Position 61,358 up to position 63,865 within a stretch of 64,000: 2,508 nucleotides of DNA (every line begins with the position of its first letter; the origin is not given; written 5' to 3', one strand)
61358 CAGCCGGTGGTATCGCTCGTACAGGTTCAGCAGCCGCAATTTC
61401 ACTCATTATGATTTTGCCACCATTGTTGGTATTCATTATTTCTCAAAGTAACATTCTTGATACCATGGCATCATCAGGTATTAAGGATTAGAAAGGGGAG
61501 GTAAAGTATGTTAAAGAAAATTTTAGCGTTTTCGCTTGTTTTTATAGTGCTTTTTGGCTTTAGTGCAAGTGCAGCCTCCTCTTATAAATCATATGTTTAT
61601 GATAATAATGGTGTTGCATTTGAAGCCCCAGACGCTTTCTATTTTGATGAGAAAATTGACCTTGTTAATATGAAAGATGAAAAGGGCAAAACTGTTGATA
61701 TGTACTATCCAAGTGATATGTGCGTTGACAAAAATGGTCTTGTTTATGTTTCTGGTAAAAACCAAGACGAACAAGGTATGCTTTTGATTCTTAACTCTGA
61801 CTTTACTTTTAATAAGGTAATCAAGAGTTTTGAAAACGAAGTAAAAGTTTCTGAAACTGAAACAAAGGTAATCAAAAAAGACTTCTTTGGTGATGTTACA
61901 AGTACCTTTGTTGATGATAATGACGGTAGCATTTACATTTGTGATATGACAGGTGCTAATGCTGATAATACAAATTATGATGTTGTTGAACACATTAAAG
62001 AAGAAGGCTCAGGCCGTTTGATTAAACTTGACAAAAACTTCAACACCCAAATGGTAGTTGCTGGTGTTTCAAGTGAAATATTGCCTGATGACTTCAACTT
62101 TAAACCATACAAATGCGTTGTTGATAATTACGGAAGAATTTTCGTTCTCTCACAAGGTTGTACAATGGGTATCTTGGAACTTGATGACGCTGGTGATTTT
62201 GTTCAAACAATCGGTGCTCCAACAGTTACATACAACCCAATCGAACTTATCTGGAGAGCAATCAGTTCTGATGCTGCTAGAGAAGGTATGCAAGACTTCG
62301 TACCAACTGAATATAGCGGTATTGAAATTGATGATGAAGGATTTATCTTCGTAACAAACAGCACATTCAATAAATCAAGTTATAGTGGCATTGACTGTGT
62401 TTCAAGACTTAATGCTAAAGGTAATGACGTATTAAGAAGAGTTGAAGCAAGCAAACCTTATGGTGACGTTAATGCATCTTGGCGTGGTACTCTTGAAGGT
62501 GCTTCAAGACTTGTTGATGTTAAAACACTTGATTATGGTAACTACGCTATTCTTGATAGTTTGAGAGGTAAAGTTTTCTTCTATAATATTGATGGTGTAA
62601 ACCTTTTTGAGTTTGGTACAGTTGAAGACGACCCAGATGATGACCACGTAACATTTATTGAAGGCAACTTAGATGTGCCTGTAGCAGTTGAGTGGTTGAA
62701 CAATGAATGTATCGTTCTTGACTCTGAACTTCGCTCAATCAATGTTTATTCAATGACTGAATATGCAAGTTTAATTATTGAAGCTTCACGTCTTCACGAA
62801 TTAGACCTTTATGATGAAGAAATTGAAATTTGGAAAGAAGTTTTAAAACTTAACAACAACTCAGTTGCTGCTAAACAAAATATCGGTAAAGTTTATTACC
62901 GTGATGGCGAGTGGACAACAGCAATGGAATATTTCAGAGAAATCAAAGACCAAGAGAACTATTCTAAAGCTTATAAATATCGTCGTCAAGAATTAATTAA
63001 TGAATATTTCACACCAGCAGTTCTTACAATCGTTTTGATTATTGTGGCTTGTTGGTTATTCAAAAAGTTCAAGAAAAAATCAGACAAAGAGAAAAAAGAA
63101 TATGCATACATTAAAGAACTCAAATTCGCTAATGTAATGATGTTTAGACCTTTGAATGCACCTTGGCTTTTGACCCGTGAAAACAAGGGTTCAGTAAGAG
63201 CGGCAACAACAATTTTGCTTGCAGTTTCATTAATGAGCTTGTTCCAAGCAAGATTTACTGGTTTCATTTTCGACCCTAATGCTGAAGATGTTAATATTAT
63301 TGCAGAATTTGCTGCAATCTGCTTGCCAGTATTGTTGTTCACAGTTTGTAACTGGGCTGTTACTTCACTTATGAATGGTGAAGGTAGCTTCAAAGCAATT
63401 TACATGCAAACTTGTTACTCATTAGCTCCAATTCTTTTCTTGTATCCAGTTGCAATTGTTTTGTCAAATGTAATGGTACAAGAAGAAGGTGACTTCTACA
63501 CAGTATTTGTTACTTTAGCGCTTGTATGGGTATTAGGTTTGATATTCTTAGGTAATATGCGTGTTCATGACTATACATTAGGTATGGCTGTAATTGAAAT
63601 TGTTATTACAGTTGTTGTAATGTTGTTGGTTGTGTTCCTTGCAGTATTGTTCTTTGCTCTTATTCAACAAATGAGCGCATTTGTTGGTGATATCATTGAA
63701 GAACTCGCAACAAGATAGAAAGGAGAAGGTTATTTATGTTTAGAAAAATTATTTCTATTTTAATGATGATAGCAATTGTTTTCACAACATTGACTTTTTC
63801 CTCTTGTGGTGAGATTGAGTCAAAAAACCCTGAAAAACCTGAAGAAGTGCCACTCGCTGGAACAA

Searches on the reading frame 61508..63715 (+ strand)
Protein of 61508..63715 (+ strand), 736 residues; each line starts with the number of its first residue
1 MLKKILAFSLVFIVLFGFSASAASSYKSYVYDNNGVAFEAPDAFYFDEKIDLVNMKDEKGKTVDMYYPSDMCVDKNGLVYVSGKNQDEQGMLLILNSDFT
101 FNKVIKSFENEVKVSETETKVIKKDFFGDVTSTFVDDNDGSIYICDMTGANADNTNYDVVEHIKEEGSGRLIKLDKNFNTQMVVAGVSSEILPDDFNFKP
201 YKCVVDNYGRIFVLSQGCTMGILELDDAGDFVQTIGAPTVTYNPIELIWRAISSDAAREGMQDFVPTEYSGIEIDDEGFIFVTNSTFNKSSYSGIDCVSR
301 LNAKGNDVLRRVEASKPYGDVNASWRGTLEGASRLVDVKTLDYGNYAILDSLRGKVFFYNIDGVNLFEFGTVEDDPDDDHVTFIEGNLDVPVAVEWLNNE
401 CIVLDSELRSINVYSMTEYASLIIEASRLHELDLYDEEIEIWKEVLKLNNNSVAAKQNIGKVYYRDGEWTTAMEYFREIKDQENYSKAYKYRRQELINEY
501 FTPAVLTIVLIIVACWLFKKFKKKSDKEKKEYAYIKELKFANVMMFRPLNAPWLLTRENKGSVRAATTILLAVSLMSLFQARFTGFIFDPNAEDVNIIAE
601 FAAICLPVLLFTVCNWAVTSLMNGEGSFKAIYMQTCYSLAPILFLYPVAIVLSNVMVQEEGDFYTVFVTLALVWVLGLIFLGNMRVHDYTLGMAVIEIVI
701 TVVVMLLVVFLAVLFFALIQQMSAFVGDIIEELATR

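Call 70: search_protein_families(library=pfam, proteins=[window:61508-63715:+], max_evalue=0.00001)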
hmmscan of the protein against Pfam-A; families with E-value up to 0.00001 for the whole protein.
window:61508-63715:+ (736 aa): 1 family
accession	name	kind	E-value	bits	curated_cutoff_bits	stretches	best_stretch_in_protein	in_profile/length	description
PF04893.22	Yip1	-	1.5e-08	35.1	28.6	1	545-710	4-171/173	Yip1 domain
